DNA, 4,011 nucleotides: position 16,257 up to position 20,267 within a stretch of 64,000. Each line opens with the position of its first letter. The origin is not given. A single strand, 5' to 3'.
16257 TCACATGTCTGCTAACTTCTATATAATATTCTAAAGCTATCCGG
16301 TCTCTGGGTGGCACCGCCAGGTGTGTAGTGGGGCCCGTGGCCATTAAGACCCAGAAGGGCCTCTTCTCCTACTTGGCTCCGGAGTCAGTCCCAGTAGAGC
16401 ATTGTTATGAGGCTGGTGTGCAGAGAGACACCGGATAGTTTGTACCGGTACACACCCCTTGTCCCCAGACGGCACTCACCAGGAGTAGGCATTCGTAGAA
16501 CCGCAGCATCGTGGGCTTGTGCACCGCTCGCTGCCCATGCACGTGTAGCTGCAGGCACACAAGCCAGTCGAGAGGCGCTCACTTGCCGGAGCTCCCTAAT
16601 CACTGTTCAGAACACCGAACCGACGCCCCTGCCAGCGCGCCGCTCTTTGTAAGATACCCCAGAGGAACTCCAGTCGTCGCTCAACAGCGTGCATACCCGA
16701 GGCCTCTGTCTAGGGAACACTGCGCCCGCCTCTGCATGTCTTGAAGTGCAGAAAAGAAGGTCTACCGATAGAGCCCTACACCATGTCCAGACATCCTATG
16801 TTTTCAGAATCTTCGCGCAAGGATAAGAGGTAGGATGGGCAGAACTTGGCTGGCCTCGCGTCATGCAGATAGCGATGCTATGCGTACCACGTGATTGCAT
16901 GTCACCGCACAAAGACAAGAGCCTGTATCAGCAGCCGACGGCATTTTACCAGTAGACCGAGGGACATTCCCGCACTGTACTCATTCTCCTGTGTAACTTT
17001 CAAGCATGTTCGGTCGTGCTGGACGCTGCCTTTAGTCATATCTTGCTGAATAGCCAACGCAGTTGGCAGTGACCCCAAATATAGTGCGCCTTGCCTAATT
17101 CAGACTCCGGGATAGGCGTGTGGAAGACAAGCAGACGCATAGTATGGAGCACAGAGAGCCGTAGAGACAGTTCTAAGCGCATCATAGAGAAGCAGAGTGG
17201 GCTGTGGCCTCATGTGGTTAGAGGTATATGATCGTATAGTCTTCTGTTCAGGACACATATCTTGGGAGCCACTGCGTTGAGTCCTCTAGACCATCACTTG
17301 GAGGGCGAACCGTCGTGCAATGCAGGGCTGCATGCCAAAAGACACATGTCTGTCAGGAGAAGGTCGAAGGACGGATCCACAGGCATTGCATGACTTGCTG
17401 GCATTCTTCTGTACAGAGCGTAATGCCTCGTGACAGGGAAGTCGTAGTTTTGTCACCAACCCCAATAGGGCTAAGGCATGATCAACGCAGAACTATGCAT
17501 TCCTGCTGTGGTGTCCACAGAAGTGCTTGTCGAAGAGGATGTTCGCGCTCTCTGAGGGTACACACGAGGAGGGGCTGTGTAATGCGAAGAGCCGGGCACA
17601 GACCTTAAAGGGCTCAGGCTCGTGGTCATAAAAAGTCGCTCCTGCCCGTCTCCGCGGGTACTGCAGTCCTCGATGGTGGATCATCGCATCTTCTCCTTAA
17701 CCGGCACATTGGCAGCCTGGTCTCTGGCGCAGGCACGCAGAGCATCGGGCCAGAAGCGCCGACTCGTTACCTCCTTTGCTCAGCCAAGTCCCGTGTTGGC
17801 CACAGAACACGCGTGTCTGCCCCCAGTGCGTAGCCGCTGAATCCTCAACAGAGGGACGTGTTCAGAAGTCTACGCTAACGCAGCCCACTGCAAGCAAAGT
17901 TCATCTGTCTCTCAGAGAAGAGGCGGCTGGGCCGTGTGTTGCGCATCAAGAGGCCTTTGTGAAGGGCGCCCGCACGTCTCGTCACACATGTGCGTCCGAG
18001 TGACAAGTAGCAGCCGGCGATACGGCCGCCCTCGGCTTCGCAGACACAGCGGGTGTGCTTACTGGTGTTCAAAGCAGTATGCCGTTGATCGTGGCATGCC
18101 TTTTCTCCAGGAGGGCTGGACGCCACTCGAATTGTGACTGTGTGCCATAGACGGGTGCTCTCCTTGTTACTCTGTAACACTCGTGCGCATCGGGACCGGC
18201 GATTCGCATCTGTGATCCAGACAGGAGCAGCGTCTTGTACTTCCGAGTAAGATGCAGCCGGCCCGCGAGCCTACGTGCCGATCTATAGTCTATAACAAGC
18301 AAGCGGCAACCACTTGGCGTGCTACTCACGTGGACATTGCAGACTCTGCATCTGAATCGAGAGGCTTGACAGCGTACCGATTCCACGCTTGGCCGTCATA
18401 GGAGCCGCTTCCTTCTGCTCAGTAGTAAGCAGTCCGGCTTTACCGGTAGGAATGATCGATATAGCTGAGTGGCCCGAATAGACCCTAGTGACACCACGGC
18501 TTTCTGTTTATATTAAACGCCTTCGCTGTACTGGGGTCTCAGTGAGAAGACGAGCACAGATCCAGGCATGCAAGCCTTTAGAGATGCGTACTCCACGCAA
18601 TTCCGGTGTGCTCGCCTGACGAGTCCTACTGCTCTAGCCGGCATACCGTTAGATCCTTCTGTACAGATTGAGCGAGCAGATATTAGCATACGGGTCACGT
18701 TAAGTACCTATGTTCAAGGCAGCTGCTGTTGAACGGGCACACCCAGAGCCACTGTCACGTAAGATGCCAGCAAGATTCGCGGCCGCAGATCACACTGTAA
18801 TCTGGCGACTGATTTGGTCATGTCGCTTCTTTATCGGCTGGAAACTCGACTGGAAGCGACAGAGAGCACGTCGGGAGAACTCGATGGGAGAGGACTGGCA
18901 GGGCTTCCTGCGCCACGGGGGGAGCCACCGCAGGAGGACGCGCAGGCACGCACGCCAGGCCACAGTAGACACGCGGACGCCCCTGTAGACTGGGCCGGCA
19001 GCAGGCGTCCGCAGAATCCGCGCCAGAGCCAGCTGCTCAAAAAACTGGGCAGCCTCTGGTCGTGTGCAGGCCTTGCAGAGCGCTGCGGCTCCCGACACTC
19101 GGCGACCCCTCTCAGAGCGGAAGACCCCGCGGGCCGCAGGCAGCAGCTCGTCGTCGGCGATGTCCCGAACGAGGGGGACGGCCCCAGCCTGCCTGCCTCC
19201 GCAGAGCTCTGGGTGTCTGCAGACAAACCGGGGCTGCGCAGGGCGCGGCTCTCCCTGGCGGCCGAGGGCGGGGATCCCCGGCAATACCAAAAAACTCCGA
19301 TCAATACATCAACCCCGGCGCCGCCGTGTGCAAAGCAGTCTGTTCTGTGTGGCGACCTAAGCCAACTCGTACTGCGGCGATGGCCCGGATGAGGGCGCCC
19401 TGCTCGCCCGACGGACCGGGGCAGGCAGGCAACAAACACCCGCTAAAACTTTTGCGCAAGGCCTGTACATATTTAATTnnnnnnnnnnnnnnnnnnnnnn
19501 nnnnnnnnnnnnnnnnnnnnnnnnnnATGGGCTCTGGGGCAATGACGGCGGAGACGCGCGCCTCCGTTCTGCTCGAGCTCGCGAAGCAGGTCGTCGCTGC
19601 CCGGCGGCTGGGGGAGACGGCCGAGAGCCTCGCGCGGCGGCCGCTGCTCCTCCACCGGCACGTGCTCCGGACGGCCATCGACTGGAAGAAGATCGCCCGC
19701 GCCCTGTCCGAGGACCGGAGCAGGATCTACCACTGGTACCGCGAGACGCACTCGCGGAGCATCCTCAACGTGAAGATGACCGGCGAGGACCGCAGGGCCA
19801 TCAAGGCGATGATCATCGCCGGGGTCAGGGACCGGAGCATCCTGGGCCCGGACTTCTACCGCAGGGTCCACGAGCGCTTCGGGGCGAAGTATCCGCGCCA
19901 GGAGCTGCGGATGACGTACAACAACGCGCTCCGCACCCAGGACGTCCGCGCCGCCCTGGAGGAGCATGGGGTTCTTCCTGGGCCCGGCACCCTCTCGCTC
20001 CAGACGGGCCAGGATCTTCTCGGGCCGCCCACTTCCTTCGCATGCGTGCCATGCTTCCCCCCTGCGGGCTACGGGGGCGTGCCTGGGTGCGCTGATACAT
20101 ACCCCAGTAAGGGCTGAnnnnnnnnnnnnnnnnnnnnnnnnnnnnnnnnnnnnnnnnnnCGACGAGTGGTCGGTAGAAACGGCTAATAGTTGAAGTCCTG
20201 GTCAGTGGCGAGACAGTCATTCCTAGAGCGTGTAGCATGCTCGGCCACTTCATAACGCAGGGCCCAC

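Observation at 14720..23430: GC-rich, gene-poor block of about 8.7 kb between convergent VSP genes, with a mirror at 29,980-38,690, compositionally unlike the flanking Giardia genes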

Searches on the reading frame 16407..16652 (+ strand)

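Call 84: search_protein_families(library=pfam, max_evalue=0.1, proteins=[window:16407-16652:+])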
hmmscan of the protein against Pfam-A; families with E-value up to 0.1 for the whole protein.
window:16407-16652:+ (81 aa): 1 family
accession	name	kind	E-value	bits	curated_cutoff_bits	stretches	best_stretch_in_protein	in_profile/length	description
PF03470.19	zf-XS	-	0.065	14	22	0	5-28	4-25/43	XS zinc finger domain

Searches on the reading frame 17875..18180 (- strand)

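Call 84: search_protein_families(library=pfam, max_evalue=0.1, proteins=[window:17875-18180:-])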
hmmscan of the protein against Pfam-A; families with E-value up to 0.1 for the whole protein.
window:17875-18180:- (101 aa): 1 family
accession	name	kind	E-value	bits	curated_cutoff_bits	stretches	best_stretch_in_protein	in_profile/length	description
PF24532.2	FIBL-2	-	0.065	13.4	27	0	43-59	11-27/30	Fibulin-2 domain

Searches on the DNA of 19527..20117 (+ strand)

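Call 41: search_rna_families(sources=[L001, L002, L003], threshold=gathering)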
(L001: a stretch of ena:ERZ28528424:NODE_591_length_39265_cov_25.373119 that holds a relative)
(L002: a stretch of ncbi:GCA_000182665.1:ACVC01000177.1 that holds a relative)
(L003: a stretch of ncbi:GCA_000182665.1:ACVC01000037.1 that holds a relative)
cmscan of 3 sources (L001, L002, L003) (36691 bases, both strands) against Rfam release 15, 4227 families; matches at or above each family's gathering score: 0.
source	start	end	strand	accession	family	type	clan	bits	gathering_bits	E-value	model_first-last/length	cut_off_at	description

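Call 49: search_rna_families(sources=[L004, L005, L006, L007, L008, L009, L010], threshold=gathering)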
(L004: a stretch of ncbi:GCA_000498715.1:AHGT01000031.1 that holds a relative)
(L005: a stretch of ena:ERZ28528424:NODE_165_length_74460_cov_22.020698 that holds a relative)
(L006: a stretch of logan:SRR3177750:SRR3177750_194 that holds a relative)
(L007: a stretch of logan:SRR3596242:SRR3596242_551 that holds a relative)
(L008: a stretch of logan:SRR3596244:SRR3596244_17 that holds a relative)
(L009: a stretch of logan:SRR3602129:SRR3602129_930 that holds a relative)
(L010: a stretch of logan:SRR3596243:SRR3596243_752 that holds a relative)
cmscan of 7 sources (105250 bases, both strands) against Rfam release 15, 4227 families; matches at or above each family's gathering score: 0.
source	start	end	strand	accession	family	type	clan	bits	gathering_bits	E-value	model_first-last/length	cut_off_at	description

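Call 82: search_rna_families(sources=[L011, L012], threshold=gathering)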
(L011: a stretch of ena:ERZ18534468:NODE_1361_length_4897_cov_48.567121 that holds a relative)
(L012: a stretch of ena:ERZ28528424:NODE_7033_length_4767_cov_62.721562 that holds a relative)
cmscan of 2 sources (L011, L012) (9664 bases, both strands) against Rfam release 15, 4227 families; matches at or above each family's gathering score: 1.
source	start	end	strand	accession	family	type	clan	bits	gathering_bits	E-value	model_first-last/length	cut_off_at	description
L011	3492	3611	-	RF00001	5S_rRNA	Gene; rRNA;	CL00113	88.3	38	2.2e-18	1-120/120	no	5S ribosomal RNA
